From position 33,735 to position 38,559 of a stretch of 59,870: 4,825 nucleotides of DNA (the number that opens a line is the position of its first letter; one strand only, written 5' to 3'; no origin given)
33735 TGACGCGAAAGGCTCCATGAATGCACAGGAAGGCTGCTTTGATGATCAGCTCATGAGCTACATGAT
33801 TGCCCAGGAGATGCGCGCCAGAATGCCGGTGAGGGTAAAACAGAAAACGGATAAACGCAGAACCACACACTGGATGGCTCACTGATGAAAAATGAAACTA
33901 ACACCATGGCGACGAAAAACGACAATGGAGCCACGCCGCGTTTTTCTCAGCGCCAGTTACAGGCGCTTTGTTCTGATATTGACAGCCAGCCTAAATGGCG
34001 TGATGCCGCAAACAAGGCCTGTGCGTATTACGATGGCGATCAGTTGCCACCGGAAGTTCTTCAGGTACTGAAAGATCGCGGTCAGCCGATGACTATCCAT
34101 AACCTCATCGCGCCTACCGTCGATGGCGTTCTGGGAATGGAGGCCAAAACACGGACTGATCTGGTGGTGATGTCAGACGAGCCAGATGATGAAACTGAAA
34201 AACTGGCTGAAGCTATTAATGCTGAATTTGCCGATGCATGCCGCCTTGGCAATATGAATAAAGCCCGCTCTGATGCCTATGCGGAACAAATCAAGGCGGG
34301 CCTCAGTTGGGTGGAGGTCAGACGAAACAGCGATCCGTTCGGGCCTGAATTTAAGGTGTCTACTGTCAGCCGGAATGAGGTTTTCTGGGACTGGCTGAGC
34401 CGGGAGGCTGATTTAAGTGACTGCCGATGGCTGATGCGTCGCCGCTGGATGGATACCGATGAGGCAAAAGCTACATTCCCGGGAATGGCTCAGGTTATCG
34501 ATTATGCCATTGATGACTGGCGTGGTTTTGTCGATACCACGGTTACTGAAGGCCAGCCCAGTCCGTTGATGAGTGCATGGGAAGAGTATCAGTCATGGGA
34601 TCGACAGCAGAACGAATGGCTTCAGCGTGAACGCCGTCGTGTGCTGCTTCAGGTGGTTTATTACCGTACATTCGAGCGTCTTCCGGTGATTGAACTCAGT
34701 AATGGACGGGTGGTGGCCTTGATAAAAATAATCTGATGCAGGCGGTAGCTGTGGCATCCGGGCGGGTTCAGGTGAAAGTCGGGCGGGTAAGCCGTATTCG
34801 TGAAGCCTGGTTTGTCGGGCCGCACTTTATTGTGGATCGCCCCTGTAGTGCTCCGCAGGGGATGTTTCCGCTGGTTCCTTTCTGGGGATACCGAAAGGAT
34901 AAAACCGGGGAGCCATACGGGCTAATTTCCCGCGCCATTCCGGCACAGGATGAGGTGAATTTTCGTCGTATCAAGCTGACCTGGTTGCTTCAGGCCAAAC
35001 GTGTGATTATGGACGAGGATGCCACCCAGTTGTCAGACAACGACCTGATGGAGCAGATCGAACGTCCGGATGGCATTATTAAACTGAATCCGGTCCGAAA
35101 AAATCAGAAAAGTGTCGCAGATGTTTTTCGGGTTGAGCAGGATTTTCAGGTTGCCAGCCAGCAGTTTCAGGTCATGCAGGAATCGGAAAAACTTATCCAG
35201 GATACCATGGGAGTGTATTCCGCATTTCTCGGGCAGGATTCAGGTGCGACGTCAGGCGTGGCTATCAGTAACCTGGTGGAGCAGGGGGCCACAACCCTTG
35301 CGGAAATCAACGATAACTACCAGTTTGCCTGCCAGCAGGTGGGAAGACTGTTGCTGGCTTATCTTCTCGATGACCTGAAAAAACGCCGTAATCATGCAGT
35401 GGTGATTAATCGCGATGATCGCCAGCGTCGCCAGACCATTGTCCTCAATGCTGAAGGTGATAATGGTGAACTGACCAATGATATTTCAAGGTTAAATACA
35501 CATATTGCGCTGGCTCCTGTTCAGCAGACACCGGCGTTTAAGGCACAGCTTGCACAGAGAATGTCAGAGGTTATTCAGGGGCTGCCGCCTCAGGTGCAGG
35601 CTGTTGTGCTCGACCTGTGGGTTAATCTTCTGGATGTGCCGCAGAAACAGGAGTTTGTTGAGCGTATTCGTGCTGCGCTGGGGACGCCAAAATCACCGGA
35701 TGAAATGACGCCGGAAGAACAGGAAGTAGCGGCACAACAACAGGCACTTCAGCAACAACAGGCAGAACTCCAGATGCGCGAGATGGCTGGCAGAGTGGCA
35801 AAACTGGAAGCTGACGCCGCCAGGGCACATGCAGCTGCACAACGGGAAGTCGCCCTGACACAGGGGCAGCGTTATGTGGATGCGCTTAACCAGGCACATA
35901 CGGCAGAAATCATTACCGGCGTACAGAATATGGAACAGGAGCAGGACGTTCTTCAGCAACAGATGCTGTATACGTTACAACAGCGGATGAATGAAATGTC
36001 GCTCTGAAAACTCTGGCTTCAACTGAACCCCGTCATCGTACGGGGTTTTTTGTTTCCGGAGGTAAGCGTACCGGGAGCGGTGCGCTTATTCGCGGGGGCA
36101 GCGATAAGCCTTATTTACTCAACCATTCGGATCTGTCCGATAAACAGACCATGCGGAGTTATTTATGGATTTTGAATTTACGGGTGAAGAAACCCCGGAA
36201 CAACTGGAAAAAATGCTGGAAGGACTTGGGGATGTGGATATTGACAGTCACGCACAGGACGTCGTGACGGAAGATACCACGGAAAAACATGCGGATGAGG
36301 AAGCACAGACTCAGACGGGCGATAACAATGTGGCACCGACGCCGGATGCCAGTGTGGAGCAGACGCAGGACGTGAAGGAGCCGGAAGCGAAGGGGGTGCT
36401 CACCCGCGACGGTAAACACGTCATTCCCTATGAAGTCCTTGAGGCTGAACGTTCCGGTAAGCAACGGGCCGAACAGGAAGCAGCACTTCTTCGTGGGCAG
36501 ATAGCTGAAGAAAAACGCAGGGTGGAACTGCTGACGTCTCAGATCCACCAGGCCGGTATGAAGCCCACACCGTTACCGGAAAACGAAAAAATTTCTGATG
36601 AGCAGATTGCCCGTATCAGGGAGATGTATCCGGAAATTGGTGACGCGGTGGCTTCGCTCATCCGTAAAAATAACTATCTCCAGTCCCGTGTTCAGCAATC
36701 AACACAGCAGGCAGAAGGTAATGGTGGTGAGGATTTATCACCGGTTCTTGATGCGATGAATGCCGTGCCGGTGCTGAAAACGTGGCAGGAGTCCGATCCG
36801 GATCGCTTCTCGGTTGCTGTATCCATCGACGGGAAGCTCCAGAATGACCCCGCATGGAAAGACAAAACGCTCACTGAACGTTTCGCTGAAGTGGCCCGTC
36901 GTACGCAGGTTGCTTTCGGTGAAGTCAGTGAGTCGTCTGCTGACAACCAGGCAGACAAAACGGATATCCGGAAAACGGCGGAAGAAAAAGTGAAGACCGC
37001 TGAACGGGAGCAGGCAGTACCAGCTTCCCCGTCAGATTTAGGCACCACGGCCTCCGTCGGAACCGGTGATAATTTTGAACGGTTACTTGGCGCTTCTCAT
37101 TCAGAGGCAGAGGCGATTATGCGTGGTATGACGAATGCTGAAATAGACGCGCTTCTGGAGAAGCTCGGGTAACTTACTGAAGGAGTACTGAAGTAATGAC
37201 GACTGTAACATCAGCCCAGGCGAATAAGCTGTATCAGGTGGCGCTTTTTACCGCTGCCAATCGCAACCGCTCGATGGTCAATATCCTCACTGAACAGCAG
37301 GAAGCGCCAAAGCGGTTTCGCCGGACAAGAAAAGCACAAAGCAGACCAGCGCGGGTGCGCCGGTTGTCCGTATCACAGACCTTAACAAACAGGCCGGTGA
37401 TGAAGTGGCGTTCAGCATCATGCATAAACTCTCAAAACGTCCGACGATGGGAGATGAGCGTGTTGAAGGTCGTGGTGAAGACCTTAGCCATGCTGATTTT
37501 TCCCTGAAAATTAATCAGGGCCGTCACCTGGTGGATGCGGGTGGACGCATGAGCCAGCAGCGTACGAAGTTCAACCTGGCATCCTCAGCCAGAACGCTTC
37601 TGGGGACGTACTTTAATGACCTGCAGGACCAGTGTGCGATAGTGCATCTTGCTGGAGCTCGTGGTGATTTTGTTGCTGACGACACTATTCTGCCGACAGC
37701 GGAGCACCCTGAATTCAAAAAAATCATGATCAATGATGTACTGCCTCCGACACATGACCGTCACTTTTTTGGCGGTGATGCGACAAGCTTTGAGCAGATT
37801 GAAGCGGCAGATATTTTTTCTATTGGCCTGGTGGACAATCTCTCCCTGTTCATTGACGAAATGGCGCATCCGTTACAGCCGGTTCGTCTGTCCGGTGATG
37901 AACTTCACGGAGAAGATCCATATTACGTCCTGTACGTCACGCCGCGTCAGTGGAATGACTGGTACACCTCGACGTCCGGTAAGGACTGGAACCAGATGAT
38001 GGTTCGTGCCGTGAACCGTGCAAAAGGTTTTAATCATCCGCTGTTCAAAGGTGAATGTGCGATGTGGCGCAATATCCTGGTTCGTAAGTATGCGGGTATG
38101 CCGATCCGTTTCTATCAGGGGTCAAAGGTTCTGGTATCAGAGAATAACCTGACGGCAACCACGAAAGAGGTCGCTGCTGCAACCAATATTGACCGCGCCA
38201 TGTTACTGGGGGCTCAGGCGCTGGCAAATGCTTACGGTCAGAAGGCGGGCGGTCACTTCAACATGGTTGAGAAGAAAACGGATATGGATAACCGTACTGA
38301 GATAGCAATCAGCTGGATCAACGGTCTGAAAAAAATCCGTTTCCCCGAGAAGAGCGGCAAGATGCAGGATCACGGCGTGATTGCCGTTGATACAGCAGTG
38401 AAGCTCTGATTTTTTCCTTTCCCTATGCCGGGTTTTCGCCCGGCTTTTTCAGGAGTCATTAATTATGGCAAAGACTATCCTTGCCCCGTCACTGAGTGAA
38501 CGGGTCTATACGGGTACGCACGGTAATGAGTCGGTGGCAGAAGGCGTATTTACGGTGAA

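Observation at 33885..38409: Portal and major capsid both frame-broken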

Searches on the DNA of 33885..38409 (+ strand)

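Call 5: search_dna_similar(query=window:33885-38409:+, collection=phages, mode=near, max_rows=30)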
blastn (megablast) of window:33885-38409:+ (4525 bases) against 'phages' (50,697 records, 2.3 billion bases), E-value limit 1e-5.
Records with a match: 192; places in all: 192; records where one place covers at least 80% of the query: 188.
Best place of each record, by identity: >=99% 2; 95-99% 183; 90-95% 7.
By first word of the organism name: Stx2a-converting 83; Escherichia 73; Stx2-converting 12; Stx 6; Shigella 6; Enterobacteria 5; Stx1 4; StxXX-converting 1; Stx2 1; Stx1a-converting 1.
By host as written in the record: - 100; Escherichia coli K514 (EHEC) 7; Escherichia coli O157:H7 5; Escherichia coli O157:H7 Morioka V526 4; Homo sapiens 2; Escherichia coli O157:H7 strain 71074 2; Escherichia coli PA2 2; Escherichia coli O157:H7 strain F451 2; and 55 more.
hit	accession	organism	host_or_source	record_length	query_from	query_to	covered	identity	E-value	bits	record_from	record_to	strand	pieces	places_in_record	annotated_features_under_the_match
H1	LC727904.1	StxXX-converting phage Stx1_JNE110649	-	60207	1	4525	100%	99.8%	0e+0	8320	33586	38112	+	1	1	none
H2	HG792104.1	Escherichia phage P13771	Homo sapiens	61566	1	4525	100%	98.9%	0e+0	8089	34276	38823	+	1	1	ORF58: phage portal protein | ORF60: structural protein | ORF59: hypothetical protein | terL: phage terminase large subunit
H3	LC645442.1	Stx2a-converting phage Stx2_112991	-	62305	1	4525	100%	98.8%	0e+0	8067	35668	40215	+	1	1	none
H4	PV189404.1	Escherichia phage vB_EcoP_phi346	Escherichia coli K514 (EHEC)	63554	1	4525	100%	98.7%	0e+0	8061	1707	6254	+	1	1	portal protein | major head protein | hypothetical protein (x2) | large subunit terminase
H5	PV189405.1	Escherichia phage vB_EcoP_phi349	Escherichia coli K514 (EHEC)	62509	1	4525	100%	98.7%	0e+0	8061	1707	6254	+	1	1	portal protein | major head protein | hypothetical protein (x2) | large subunit terminase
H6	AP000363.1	Enterobacteria phage VT2-Sakai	Escherichia coli O157:H7, strain ...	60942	1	4525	100%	98.7%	0e+0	8061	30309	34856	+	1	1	hypothetical protein (x4)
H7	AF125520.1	Escherichia phage 933W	Escherichia coli O157:H7, strain EDL933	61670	1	4525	100%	98.7%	0e+0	8061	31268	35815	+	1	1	L0114: putative portal protein | L0116: hypothetical protein | L0115: hypothetical protein | L0113: putative large subunit terminase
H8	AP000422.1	Enterobacteria phage VT2-Sakai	-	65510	1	4525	100%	98.7%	0e+0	8061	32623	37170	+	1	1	H0130: portal protein | H0132: hypothetical protein | H0131: hypothetical protein | H0129: large subunit terminase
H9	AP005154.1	Escherichia phage Stx2 II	Escherichia coli O157:H7 Morioka V526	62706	1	4525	100%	98.7%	0e+0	8061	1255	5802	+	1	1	hypothetical protein (x10)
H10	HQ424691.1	Enterobacteria phage VT2phi_272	Escherichia coli O157:H7 strain 71074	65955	1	4525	100%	98.7%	0e+0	8061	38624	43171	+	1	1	putative portal protein | conserved hypothetical protein (x2) | large subunit terminase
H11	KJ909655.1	Escherichia Stx1-converting recombinant phage HUN/2013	Escherichia coli O157:H7 Sakai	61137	1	4525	100%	98.7%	0e+0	8061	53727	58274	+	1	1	hypothetical protein (x5)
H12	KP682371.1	Escherichia phage PA2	Escherichia coli PA2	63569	1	4525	100%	98.7%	0e+0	8061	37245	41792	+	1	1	hypothetical protein (x4)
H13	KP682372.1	Escherichia phage PA4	Escherichia coli PA4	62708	1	4525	100%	98.7%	0e+0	8061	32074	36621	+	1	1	hypothetical protein (x4)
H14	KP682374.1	Escherichia phage PA8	Escherichia coli PA8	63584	1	4525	100%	98.7%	0e+0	8061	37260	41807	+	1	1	hypothetical protein (x4)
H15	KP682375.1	Escherichia phage PA11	Escherichia coli PA11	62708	1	4525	100%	98.7%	0e+0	8061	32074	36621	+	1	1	hypothetical protein (x4)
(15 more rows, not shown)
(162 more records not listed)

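Call 6: search_dna_similar(query=window:33885-38409:+, collection=ecoli_genomes, mode=near, max_rows=30)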
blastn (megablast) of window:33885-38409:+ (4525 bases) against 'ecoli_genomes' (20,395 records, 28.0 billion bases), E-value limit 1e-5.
Records with a match: 423; places in all: 478; records where one place covers at least 80% of the query: 422.
Genomes with a match: 422 of 5426; with a place that covers at least 80% of the query: 421. Places per genome that has any: lowest 1, median 1, highest 3. On chromosomes: 474 places; on plasmids: 4.
Best place of each record, by identity: 95-99% 386; 90-95% 36; 80-90% 1.
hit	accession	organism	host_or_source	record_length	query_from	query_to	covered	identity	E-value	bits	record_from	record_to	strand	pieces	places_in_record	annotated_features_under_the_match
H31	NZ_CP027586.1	Escherichia coli strain 2012EL-2448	Homo sapiens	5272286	1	4525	100%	98.9%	0e+0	8085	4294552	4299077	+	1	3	portal protein | N4-gp56 family major capsid protein | hypothetical protein (x2)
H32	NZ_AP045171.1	Escherichia coli strain JNEC-KY175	Homo sapiens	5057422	1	4525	100%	98.9%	0e+0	8100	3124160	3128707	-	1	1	portal protein | N4-gp56 family major capsid protein | hypothetical protein | terminase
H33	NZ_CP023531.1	Escherichia coli strain FDAARGOS_401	Homo sapiens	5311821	1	4525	100%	98.9%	0e+0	8089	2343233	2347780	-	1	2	portal protein | N4-gp56 family major capsid protein | hypothetical protein | terminase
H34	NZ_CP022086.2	Escherichia coli O104:H4 strain FDAARGOS_348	Homo sapiens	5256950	1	4525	100%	98.9%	0e+0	8089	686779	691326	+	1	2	portal protein | N4-gp56 family major capsid protein | hypothetical protein | terminase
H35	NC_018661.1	Escherichia coli O104:H4 str. 2009EL-2071 strain 2009EL-2071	Stool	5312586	1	4525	100%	98.9%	0e+0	8089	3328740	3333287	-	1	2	portal protein | N4-gp56 family major capsid protein | hypothetical protein | terminase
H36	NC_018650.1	Escherichia coli O104:H4 str. 2009EL-2050 strain 2009EL-2050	Unknown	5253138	1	4525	100%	98.9%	0e+0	8089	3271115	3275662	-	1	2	portal protein | N4-gp56 family major capsid protein | hypothetical protein | terminase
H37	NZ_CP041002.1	Escherichia coli strain FDAARGOS_772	NIST Mixed Microbial RM strain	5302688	1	4525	100%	98.9%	0e+0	8089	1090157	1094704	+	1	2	portal protein | N4-gp56 family major capsid protein | hypothetical protein | terminase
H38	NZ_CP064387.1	Escherichia coli O104:H4 strain PartB-EcoliO104H4-RM8376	missing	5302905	1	4525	100%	98.9%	0e+0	8089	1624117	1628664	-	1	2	portal protein | N4-gp56 family major capsid protein | hypothetical protein | terminase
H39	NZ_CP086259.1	Escherichia coli strain SCPM-O-B-9427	Homo sapiens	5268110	1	4525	100%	98.9%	0e+0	8089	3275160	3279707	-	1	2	portal protein | N4-gp56 family major capsid protein | hypothetical protein | terminase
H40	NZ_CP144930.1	Escherichia coli strain SCPM-O-B-9504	Homo sapiens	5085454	1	4525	100%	98.9%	0e+0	8089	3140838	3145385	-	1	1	portal protein | N4-gp56 family major capsid protein | hypothetical protein | terminase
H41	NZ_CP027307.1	Escherichia coli strain 2015C-3108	Homo sapiens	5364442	1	4525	100%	98.8%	0e+0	8083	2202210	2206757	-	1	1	portal protein | N4-gp56 family major capsid protein | hypothetical protein | terminase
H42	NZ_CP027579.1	Escherichia coli strain 2013C-4282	Homo sapiens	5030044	1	4525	100%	98.8%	0e+0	8072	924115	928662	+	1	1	portal protein | N4-gp56 family major capsid protein | hypothetical protein | terminase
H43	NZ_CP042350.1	Escherichia coli strain RM10410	crow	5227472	1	4525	100%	98.8%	0e+0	8072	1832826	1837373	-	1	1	portal protein | N4-gp56 family major capsid protein | hypothetical protein | terminase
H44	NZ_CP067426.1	Escherichia coli O22:H8 strain 154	Rectal swab of live bovine cattle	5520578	1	4525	100%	98.8%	0e+0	8072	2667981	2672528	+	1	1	portal protein | N4-gp56 family major capsid protein | hypothetical protein | terminase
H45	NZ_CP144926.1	Escherichia coli strain SCPM-O-B-7615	raw milk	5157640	1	4525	100%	98.8%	0e+0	8067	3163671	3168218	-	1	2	portal protein | N4-gp56 family major capsid protein | hypothetical protein | terminase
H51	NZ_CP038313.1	Escherichia coli O157:H7 strain OK1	Homo sapiens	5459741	1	4525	100%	98.7%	0e+0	8073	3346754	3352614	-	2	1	portal protein | IS3-like element IS1203 family transposase | N4-gp56 family major capsid protein | hypothetical protein | AL1L pseudoknot | and 1 other names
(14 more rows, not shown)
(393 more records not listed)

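Call 7: get_annotated_region(hit=H1, flank=2000)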
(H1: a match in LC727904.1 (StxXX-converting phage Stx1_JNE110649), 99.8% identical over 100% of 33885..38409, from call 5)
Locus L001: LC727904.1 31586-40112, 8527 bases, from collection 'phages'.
description: StxXX-converting phage Stx1_JNE110649 DNA, complete genome.
organism: StxXX-converting phage Stx1_JNE110649 (NCBI taxid 2977498)
taxonomy: Viruses; Duplodnaviria; Heunggongvirae; Uroviricota; Caudoviricetes; Sepvirinae; Traversvirus
host: -; source: -; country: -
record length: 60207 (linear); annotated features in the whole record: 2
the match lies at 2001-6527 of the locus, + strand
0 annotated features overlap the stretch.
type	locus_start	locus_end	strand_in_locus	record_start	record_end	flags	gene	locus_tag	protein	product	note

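Call 8: get_annotated_region(hit=H7, flank=2000)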
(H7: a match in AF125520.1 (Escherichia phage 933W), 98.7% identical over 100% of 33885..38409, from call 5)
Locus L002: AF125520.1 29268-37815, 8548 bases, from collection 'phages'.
description: Bacteriophage 933W, complete genome.
organism: Escherichia phage 933W (NCBI taxid 10730)
taxonomy: Viruses; Duplodnaviria; Heunggongvirae; Uroviricota; Caudoviricetes; Sepvirinae; Traversvirus; Traversvirus tv933W
host: Escherichia coli O157:H7, strain EDL933; source: -; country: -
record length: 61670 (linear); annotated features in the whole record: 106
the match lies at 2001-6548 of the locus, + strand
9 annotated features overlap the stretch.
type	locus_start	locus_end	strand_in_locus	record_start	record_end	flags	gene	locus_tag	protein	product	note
CDS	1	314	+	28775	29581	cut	L0112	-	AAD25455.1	putative small subunit terminase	DNA packaging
CDS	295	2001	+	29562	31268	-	L0113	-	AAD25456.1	putative large subunit terminase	DNA packaging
CDS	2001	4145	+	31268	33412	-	L0114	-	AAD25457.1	putative portal protein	DNA packaging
CDS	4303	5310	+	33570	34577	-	L0115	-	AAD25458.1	hypothetical protein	-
CDS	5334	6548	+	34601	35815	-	L0116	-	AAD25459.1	hypothetical protein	-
CDS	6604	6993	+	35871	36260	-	L0117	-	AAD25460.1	hypothetical protein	-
CDS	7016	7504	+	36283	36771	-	L0118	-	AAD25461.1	hypothetical protein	-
CDS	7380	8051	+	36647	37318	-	L0119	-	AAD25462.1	hypothetical protein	-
CDS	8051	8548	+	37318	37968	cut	L0120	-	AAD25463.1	hypothetical protein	-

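Call 9: get_annotated_region(hit=H31, flank=2000)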
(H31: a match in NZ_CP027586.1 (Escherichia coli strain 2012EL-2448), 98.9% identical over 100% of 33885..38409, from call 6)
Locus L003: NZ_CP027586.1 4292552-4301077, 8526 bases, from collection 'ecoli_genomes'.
description: Escherichia coli strain 2012EL-2448 chromosome, complete genome
organism: Escherichia coli strain 2012EL-2448 (NCBI taxid 562)
replicon: chromosome; assembly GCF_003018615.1
host: Homo sapiens; source: stool; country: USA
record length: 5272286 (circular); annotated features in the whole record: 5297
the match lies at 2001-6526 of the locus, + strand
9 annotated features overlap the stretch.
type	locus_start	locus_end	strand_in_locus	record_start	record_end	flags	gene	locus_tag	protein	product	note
CDS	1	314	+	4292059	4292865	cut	-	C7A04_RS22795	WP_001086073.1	terminase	-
CDS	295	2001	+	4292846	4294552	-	-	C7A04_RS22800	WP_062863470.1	hypothetical protein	-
CDS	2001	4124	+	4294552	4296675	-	-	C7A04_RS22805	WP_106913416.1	portal protein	-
CDS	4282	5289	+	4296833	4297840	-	-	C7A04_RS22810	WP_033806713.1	hypothetical protein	-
CDS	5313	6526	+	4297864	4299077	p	-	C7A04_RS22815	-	N4-gp56 family major capsid protein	frameshifted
CDS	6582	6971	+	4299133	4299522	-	-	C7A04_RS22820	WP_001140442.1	hypothetical protein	-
CDS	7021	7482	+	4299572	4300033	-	-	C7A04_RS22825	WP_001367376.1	hypothetical protein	-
CDS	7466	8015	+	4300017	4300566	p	-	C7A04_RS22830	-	hypothetical protein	frameshifted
CDS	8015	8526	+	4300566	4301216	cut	-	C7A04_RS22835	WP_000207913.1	DUF6682 family protein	-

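Call 47: search_dna_similar(query=window:34694-34745:+, collection=ecoli_genomes, mode=near, max_rows=10, max_evalue=0.01)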
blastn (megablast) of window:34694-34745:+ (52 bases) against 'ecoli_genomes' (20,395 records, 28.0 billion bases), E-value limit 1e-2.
No match.

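Call 81: search_dna_similar(query=window:37285-37335:+, collection=ecoli_genomes, mode=near, max_rows=10, max_evalue=0.01)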
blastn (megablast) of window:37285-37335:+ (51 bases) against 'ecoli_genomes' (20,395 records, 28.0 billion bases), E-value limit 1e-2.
Records with a match: 1; places in all: 1; records where one place covers at least 80% of the query: 1.
Genomes with a match: 1 of 5426; with a place that covers at least 80% of the query: 1. Places per genome that has any: lowest 1, median 1, highest 1. On chromosomes: 1 places; on plasmids: 0.
Best place of each record, by identity: 95-99% 1.
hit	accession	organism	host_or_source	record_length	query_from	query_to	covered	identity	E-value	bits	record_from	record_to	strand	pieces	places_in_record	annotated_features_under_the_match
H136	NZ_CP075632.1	Escherichia coli strain 2018-166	Homo sapiens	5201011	1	51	100%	98.0%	6e-16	90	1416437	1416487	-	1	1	N4-gp56 family major capsid protein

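Call 82: get_annotated_region(hit=H136, flank=1500)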
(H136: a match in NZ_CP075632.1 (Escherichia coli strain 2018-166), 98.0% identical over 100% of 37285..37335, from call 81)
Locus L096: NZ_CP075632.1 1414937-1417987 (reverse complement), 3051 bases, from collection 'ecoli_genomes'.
description: Escherichia coli strain 2018-166 chromosome, complete genome
organism: Escherichia coli strain 2018-166 (NCBI taxid 562)
replicon: chromosome; assembly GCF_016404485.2
host: Homo sapiens; source: stool; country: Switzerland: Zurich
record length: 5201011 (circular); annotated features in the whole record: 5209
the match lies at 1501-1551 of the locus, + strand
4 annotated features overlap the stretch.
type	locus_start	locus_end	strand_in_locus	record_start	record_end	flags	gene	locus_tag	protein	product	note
CDS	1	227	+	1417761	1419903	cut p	-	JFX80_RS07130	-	portal protein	frameshifted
CDS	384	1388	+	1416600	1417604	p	-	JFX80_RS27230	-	hypothetical protein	frameshifted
CDS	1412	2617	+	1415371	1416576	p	-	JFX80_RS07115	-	N4-gp56 family major capsid protein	frameshifted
CDS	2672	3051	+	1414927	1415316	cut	-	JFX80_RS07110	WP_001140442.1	hypothetical protein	-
